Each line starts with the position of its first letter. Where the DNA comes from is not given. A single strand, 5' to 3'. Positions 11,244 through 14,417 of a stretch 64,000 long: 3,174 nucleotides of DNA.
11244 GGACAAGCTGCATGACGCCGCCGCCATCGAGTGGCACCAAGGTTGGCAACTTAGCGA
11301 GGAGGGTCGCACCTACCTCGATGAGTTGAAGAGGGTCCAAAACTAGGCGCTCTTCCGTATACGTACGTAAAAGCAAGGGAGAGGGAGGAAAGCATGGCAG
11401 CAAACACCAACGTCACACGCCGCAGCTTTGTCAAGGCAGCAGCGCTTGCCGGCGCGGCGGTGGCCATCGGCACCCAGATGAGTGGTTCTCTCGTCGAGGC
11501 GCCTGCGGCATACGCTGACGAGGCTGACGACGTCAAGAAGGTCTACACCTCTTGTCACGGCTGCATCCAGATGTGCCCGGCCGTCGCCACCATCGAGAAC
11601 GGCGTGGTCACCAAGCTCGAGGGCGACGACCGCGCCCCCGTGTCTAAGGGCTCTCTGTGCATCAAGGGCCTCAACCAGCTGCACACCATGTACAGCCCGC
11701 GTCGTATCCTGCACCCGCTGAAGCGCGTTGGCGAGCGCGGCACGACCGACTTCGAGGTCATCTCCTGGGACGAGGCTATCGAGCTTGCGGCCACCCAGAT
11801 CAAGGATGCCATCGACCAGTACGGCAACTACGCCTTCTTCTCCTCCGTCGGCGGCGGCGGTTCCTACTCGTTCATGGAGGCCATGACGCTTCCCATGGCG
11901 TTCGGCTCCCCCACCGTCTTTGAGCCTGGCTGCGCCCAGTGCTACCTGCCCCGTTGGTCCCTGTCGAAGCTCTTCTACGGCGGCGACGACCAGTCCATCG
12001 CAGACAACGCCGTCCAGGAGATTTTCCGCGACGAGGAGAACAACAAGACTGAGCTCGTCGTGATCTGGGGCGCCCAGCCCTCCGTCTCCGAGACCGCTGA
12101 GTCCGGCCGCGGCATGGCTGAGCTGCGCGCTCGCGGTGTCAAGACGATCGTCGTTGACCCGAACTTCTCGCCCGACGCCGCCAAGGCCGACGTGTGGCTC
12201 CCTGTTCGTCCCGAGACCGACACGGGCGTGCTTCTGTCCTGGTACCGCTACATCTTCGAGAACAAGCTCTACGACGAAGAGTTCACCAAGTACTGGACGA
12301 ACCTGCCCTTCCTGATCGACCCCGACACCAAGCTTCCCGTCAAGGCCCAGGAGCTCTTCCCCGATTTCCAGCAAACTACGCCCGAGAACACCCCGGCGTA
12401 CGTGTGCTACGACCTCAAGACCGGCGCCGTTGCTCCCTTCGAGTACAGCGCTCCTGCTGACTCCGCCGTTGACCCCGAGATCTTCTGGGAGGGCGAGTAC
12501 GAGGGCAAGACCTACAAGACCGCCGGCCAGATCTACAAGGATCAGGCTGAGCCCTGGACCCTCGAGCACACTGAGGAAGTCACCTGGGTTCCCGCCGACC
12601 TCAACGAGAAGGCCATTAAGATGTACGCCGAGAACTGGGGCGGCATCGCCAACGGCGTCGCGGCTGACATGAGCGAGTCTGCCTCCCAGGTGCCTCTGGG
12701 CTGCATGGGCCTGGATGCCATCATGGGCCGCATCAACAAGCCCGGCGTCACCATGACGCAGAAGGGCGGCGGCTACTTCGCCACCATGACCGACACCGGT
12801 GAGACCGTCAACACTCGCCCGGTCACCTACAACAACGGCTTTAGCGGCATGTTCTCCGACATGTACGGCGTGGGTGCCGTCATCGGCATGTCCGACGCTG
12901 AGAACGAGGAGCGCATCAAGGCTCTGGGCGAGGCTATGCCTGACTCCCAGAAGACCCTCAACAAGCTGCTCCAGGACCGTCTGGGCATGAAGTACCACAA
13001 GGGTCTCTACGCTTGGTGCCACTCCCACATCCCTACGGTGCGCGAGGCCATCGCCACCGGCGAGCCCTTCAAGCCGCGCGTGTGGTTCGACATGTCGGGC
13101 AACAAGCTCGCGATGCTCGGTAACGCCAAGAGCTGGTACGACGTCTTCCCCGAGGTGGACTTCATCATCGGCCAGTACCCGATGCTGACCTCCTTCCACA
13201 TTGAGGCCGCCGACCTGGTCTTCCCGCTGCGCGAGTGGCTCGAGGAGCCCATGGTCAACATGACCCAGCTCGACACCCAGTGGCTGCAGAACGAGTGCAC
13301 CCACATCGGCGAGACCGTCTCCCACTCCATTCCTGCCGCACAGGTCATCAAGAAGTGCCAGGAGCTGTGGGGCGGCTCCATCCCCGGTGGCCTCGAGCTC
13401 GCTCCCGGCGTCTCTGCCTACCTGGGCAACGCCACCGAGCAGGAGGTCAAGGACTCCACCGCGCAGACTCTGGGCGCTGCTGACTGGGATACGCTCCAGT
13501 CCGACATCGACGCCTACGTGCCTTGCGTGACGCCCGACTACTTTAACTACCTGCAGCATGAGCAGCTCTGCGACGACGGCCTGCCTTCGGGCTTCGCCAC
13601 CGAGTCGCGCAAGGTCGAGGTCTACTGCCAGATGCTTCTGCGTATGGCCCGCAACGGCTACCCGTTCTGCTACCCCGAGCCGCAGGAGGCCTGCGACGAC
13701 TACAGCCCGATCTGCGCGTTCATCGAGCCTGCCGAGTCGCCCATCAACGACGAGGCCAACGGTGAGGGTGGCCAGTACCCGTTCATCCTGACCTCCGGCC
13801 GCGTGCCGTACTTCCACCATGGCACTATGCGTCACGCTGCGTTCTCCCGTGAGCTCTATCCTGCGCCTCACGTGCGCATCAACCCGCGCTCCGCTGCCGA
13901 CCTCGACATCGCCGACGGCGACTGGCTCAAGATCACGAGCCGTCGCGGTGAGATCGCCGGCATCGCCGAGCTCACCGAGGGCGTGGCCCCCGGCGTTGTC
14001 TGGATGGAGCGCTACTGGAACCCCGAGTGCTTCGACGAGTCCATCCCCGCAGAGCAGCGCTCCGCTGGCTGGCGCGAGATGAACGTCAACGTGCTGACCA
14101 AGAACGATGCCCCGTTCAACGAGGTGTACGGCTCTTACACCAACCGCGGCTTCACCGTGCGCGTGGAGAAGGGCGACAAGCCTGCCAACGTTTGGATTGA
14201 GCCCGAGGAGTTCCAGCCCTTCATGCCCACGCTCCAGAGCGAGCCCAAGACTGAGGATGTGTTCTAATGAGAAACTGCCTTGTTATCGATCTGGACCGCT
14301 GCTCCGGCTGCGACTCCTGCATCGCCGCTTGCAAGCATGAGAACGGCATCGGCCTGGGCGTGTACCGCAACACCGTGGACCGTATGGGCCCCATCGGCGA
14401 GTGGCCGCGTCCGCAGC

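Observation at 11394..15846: Anchor-less Tat bis-MGD reductase module of unknown substrate flanked by a TM-LuxR sensor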

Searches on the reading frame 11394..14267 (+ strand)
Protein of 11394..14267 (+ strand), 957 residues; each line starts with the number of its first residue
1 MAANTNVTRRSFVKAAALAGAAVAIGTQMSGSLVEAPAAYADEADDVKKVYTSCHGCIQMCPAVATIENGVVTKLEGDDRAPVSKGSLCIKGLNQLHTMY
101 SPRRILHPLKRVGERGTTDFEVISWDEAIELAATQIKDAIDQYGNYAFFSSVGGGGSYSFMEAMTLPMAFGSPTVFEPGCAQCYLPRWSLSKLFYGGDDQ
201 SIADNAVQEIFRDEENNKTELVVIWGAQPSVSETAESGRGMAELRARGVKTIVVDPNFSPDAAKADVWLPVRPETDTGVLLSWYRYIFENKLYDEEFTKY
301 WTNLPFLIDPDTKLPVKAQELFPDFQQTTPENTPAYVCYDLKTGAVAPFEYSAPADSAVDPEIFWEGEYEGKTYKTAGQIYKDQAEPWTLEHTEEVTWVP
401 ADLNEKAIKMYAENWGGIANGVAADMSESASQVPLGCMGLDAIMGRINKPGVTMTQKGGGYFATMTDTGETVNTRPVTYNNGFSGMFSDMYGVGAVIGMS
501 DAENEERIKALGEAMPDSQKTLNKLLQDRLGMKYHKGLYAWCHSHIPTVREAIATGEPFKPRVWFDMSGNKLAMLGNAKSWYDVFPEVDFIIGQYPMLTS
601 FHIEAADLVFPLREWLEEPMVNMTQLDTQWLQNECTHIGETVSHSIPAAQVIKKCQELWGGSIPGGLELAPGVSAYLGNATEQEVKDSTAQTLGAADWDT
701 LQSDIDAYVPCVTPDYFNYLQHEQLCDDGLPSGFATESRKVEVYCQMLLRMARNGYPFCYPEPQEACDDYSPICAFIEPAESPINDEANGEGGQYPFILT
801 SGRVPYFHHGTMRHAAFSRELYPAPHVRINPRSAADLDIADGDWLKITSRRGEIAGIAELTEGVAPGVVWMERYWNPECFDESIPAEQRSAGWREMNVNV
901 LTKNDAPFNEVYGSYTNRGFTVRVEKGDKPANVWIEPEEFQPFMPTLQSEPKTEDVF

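Call 7: search_protein_families(library=pfam, proteins=[window:11394-14267:+])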
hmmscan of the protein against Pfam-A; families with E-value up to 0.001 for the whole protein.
window:11394-14267:+ (957 aa): 3 families
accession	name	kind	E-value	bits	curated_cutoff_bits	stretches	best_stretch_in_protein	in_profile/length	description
PF01568.27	Molydop_binding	-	6.7e-20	71.6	26.8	1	797-904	1-94/110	Molydopterin dinucleotide binding domain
PF00384.28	Molybdopterin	-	4.3e-14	52.8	24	1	104-376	1-183/353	Molybdopterin oxidoreductase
PF04879.21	Molybdop_Fe4S4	-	1.2e-08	35.3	22.7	1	48-101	2-55/55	Molybdopterin oxidoreductase Fe4S4 domain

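Call 13: find_homologous_proteins(query=window:11394-14264:+)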
Query window:11394-14264:+ (957 aa): 1476 proteins with E <= 0.001 among 8000 candidates; the best 120 are listed.
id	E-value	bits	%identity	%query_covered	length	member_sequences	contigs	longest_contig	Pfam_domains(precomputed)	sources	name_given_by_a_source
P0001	0.0e+0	2255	99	100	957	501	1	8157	PF00384.28,PF01568.28,PF04879.22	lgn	-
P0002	0.0e+0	2000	89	100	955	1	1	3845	PF00384.28,PF01568.28,PF04879.22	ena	-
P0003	0.0e+0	1995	87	100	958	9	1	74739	PF00384.28,PF01568.28,PF04879.22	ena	-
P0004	0.0e+0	1958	86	100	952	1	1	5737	PF00384.28,PF01568.28,PF04879.22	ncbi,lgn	-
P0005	0.0e+0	1951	86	100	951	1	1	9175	PF00384.28,PF01568.28,PF04879.22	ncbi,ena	-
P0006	0.0e+0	1864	82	100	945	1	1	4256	PF00384.28,PF01568.28,PF04879.22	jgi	jgi:anaerobic selenocysteine-containing dehydrogenase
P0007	0.0e+0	1863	83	100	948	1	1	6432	PF00384.28,PF01568.28,PF04879.22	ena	-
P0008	0.0e+0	1863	83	100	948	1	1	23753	PF00384.28,PF01568.28,PF04879.22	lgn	-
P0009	0.0e+0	1862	83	100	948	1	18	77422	PF00384.28,PF01568.28,PF04879.22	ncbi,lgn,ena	-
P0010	0.0e+0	1862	83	100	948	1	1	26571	PF00384.28,PF01568.28,PF04879.22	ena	-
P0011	0.0e+0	1861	83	100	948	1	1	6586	PF00384.28,PF01568.28,PF04879.22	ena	-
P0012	0.0e+0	1860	83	100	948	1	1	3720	PF00384.28,PF01568.28,PF04879.22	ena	-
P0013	0.0e+0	1860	82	100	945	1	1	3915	PF00384.28,PF01568.28,PF04879.22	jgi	jgi:anaerobic selenocysteine-containing dehydrogenase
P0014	0.0e+0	1860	83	100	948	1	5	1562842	PF00384.28,PF01568.28,PF04879.22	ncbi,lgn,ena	-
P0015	0.0e+0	1860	83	100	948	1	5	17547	PF00384.28,PF01568.28,PF04879.22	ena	-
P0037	0.0e+0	1790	79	100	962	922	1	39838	PF00384.28,PF01568.28,PF04879.22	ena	-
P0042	0.0e+0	1739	77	100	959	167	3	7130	PF00384.28,PF01568.28,PF04879.22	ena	-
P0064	0.0e+0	1668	75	100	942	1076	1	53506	PF00384.28,PF01568.28,PF04879.22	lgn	-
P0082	0.0e+0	1646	74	100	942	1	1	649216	PF00384.28,PF01568.28,PF04879.22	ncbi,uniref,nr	ncbi:molybdopterin-dependent oxidoreductase [Eggerthella guodeyinii]|uniref:Molybdopterin-dependent 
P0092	0.0e+0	1623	73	100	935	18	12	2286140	PF00384.28,PF01568.28,PF04879.22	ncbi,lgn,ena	-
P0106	0.0e+0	1604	72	100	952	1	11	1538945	PF00384.28,PF01568.28,PF04879.22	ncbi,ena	-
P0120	0.0e+0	1590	72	99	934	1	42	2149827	PF00384.28,PF01568.28,PF04879.22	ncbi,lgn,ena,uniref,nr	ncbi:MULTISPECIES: molybdopterin-dependent oxidoreductase [Slackia]|uniref:molybdopterin-containing 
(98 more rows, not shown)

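Call 14: search_solved_structures(query=window:11394-14264:+, max_evalue=0.001)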
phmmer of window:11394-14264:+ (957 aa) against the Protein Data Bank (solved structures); distinct sequences matched with E-value up to 0.001: 51.
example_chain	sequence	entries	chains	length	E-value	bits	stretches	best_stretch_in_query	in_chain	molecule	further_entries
2vpw_A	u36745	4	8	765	6.1e-39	136.7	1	8-302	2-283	THIOSULFATE REDUCTASE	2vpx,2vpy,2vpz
7bkb_D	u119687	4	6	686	4.4e-31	110.7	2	43-299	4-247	Formate dehydrogenase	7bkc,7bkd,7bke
7qv7_S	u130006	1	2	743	1.2e-29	106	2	48-297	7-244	Hydrogen dependent carbon dioxide reductase subunit FdhF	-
2e7z_A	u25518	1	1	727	1.6e-24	89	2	246-302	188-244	Acetylene hydratase Ahy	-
9t1s_L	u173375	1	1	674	5.9e-22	80.5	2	50-302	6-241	formate dehydrogenase (coenzyme F420)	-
4ydd_A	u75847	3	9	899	4.3e-21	77.6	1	56-316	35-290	DMSO reductase family type II enzyme, molybdopterin subunit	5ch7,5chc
5e7o_A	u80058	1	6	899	4.4e-21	77.6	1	56-316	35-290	DMSO reductase family type II enzyme, molybdopterin subunit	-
9vap_A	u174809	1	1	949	1.1e-20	76.3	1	7-299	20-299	Formate dehydrogenase molybdopterin-binding subunit FdhA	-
1kqf_A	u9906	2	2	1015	2.1e-20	75.4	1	6-311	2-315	FORMATE DEHYDROGENASE, NITRATE-INDUCIBLE, MAJOR SUBUNIT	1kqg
2ivf_A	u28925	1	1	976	3.4e-19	71.4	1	89-319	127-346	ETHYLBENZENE DEHYDROGENASE ALPHA-SUBUNIT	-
8cm4_A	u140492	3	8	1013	1.5e-18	69.2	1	6-308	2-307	Formate dehydrogenase, alpha subunit, selenocysteine-containing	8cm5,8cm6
9rjy_A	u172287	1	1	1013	1.5e-18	69.2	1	6-308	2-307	Formate dehydrogenase, alpha subunit, selenocysteine-containing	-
6sdr_A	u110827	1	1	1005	2.2e-18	68.7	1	6-308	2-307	Formate dehydrogenase, alpha subunit, selenocysteine-containing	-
6sdv_A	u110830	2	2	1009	2.2e-18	68.7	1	6-308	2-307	Formate dehydrogenase, alpha subunit, selenocysteine-containing,Formate dehydrogenase, alp | Formate dehydrogenase, alpha subunit, selenocysteine-containing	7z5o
8cm7_A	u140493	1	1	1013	2.2e-18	68.7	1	6-308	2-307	Formate dehydrogenase, alpha subunit, selenocysteine-containing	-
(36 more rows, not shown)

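Call 19: find_encoding_contigs(protein=P0120, flank=8000, max_places=2)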
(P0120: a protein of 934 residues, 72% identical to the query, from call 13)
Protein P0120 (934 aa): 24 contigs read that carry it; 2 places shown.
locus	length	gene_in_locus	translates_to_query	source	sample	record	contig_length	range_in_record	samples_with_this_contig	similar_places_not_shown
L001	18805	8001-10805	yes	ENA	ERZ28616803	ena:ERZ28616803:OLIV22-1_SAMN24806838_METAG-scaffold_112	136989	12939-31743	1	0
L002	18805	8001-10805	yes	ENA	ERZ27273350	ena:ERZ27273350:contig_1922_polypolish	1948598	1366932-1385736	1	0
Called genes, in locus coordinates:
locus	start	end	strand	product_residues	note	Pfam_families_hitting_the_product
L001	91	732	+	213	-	PF00440:TetR_N (weak)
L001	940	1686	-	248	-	PF02463:SMC_N, PF00005:ABC_tran, PF01637:ATPase_2 (weak), PF13304:AAA_21 (faint)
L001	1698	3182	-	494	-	PF00528:BPD_transp_1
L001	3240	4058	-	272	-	PF00497:SBP_bac_3, PF10613:Lig_chan-Glu_bd (weak)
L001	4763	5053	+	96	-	PF00166:Cpn10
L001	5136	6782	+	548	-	PF00118:Cpn60_TCP1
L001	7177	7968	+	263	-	-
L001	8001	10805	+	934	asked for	PF04879:Molybdop_Fe4S4, PF00384:Molybdopterin, PF01568:Molydop_binding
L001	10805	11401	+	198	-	PF13247:Fer4_11, PF13237:Fer4_10 (weak), PF12838:Fer4_7, PF13187:Fer4_9 (weak), PF00037:Fer4, PF12797:Fer4_2 (weak), PF12837:Fer4_6 (weak)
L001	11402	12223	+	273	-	PF04976:DmsC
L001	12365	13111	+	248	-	PF02613:Nitrate_red_del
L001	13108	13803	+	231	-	PF13183:Fer4_8 (faint), PF25160:LdpA_Fe-S-bd (faint), PF12798:Fer4_3 (faint), PF12838:Fer4_7 (weak), PF14697:Fer4_21 (weak), PF12838:Fer4_7 (weak), PF00037:Fer4 (weak), PF12797:Fer4_2 (weak), +4 more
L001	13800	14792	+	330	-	PF12801:Fer4_5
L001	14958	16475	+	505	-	PF00196:GerE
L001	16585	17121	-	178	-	PF00196:GerE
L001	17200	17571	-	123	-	-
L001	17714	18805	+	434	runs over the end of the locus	PF05958:tRNA_U5-meth_tr, PF03602:Cons_hypoth95 (weak), PF13649:Methyltransf_25 (faint), PF13847:Methyltransf_31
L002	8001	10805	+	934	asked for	PF04879:Molybdop_Fe4S4, PF00384:Molybdopterin, PF01568:Molydop_binding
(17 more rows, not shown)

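Call 20: find_encoding_contigs(protein=P0014, flank=8000, max_places=2)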
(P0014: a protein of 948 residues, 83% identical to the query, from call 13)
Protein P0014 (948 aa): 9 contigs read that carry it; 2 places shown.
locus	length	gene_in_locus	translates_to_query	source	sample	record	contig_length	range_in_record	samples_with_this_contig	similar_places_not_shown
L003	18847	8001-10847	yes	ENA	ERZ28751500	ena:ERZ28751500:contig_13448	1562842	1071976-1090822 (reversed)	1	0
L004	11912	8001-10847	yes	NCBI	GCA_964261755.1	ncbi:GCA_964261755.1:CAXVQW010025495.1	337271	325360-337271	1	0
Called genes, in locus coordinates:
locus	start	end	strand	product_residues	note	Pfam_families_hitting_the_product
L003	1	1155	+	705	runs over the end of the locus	PF01855:POR_N, PF02775:TPP_enzyme_C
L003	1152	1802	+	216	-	PF01558:POR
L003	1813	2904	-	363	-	PF00294:PfkB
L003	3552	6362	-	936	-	PF22527:DEXQc_Suv3, PF00271:Helicase_C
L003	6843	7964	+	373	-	-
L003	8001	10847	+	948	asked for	PF04879:Molybdop_Fe4S4, PF00384:Molybdopterin, PF01568:Molydop_binding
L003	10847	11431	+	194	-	PF13237:Fer4_10 (weak), PF13247:Fer4_11, PF13237:Fer4_10 (weak), PF12838:Fer4_7, PF13187:Fer4_9 (weak), PF00037:Fer4, PF12797:Fer4_2 (weak), PF12837:Fer4_6 (weak), +1 more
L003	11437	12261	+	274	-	PF03916:NrfD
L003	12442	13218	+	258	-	PF02613:Nitrate_red_del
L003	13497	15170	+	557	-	PF00196:GerE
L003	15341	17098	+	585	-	PF09820:AAA-ATPase_like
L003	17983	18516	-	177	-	PF00872:Transposase_mut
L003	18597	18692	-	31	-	-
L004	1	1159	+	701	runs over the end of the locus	PF01855:POR_N, PF02775:TPP_enzyme_C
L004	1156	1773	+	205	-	PF01558:POR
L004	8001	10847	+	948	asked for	PF04879:Molybdop_Fe4S4, PF00384:Molybdopterin, PF01568:Molydop_binding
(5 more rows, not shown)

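Call 21: find_encoding_contigs(protein=P0082, flank=8000, max_places=2)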
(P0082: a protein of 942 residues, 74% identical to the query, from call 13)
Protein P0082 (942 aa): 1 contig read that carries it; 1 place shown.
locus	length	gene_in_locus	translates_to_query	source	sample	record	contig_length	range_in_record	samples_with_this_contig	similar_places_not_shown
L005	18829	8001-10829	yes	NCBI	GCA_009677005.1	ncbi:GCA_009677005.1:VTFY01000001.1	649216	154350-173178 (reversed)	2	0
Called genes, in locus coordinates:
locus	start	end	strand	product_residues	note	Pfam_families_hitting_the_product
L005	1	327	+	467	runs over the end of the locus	PF00144:Beta-lactamase (weak), PF00768:Peptidase_S11, PF13354:Beta-lactamase2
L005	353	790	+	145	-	PF16697:Yop-YscD_cpl, PF00498:FHA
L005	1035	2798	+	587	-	PF01855:POR_N, PF02775:TPP_enzyme_C, PF13237:Fer4_10 (weak)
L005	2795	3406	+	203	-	PF01558:POR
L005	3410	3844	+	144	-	PF01842:ACT (faint), PF19571:ACT_8, PF22629:ACT_AHAS_ss (faint)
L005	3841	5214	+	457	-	PF00501:AMP-binding, PF14535:AMP-binding_C_2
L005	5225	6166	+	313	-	PF00749:tRNA-synt_1c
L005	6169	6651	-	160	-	-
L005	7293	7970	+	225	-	-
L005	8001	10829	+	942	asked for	PF04879:Molybdop_Fe4S4, PF00384:Molybdopterin, PF01568:Molydop_binding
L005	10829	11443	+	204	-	PF00037:Fer4 (faint), PF12797:Fer4_2 (faint), PF13237:Fer4_10 (weak), PF25160:LdpA_Fe-S-bd (faint), PF13237:Fer4_10 (weak), PF13247:Fer4_11, PF12838:Fer4_7 (weak), PF13187:Fer4_9 (weak)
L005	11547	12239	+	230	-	PF02613:Nitrate_red_del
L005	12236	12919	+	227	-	PF01794:Ferric_reduct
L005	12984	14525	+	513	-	PF00196:GerE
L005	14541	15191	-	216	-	PF04892:VanZ-LLP1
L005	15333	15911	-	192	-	PF06736:TMEM175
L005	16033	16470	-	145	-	-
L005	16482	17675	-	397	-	PF00155:Aminotran_1_2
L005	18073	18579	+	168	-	PF01978:TrmB (faint), PF12802:MarR_2, PF22381:Staph_reg_Sar_Rot, PF01047:MarR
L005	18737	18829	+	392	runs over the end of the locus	PF01656:CbiA (weak), PF02374:ArsA_ATPase, PF17886:ArsA_HSP20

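Call 22: find_encoding_contigs(protein=P0001, flank=8000, max_places=3)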
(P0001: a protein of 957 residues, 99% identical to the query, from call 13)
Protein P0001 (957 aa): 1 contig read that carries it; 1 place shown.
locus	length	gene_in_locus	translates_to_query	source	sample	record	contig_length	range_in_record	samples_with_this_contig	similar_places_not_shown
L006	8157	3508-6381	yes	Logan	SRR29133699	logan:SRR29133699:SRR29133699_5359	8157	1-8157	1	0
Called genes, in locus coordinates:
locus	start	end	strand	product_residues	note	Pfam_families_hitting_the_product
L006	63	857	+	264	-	PF02463:SMC_N (weak), PF00005:ABC_tran, PF13304:AAA_21 (weak)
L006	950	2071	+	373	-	PF01497:Peripla_BP_2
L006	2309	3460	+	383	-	-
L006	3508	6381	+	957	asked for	PF04879:Molybdop_Fe4S4, PF00384:Molybdopterin, PF01568:Molydop_binding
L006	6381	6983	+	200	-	PF13247:Fer4_11, PF12838:Fer4_7 (weak), PF13187:Fer4_9 (weak), PF25160:LdpA_Fe-S-bd (weak), PF12797:Fer4_2 (weak), PF00037:Fer4, PF12837:Fer4_6 (weak), PF13237:Fer4_10 (weak)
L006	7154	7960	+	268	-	PF02613:Nitrate_red_del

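Call 23: find_encoding_contigs(protein=P0003, flank=8000, max_places=2)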
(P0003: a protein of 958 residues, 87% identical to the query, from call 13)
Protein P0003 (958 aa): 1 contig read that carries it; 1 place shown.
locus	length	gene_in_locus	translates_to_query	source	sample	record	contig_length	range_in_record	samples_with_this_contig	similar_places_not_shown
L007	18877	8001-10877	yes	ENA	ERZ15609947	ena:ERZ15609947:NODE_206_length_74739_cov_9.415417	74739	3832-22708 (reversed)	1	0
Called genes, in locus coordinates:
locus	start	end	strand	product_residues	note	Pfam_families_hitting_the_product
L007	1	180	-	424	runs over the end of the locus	PF13173:AAA_14 (weak), PF13635:DUF4143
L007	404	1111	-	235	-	PF00890:FAD_binding_2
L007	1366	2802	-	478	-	PF00196:GerE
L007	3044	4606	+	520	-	PF01946:Thi4 (weak), PF00890:FAD_binding_2, PF01266:DAO (weak)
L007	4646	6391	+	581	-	PF00890:FAD_binding_2, PF01266:DAO (faint), PF07992:Pyr_redox_2 (faint)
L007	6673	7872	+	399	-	-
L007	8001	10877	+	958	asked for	PF04879:Molybdop_Fe4S4, PF00384:Molybdopterin, PF01568:Molydop_binding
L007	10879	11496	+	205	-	PF12838:Fer4_7 (faint), PF13237:Fer4_10 (weak), PF13187:Fer4_9 (faint), PF13247:Fer4_11, PF00037:Fer4, PF12797:Fer4_2 (weak), PF12837:Fer4_6 (weak), PF13237:Fer4_10 (weak)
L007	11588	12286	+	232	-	PF02613:Nitrate_red_del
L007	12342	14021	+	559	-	PF00196:GerE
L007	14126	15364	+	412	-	PF00501:AMP-binding, PF14535:AMP-binding_C_2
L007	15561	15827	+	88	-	PF12637:TSCPD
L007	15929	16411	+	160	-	PF02082:Rrf2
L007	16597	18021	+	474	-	-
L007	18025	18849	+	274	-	PF01925:TauE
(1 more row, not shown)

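Call 24: find_encoding_contigs(protein=window:11394-14264:+, flank=8000, max_places=4)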
Protein window:11394-14264:+ (957 aa): 6 contigs read that carry it; 2 places shown.
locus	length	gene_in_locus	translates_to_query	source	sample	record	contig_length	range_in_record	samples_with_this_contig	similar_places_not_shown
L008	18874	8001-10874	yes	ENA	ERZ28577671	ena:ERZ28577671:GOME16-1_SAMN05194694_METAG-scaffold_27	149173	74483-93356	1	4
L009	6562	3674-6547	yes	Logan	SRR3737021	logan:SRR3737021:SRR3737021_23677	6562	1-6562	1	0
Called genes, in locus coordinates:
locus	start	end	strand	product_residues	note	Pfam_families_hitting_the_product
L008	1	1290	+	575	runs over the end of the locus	PF00070:Pyr_redox (weak), PF00890:FAD_binding_2, PF01266:DAO (weak), PF07992:Pyr_redox_2 (weak), PF12831:FAD_oxidored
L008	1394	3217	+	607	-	PF00890:FAD_binding_2, PF01266:DAO (weak), PF12831:FAD_oxidored (weak)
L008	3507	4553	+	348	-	PF01032:FecCD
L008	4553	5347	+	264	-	PF02463:SMC_N (weak), PF00005:ABC_tran, PF13304:AAA_21 (faint)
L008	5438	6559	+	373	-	PF01497:Peripla_BP_2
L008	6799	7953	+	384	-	-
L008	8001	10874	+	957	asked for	PF04879:Molybdop_Fe4S4, PF00384:Molybdopterin, PF01568:Molydop_binding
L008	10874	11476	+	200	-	PF13237:Fer4_10 (weak), PF13247:Fer4_11, PF12838:Fer4_7 (weak), PF13187:Fer4_9 (weak), PF25160:LdpA_Fe-S-bd (weak), PF12797:Fer4_2 (weak), PF00037:Fer4, PF12837:Fer4_6 (weak), +1 more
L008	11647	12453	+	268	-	PF02613:Nitrate_red_del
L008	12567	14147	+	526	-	PF00196:GerE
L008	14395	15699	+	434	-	PF13784:Fic_N, PF02661:Fic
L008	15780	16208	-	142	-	PF03459:TOBE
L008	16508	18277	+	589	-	-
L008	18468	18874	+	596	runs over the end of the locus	-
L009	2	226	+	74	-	?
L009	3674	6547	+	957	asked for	PF04879:Molybdop_Fe4S4, PF00384:Molybdopterin, PF01568:Molydop_binding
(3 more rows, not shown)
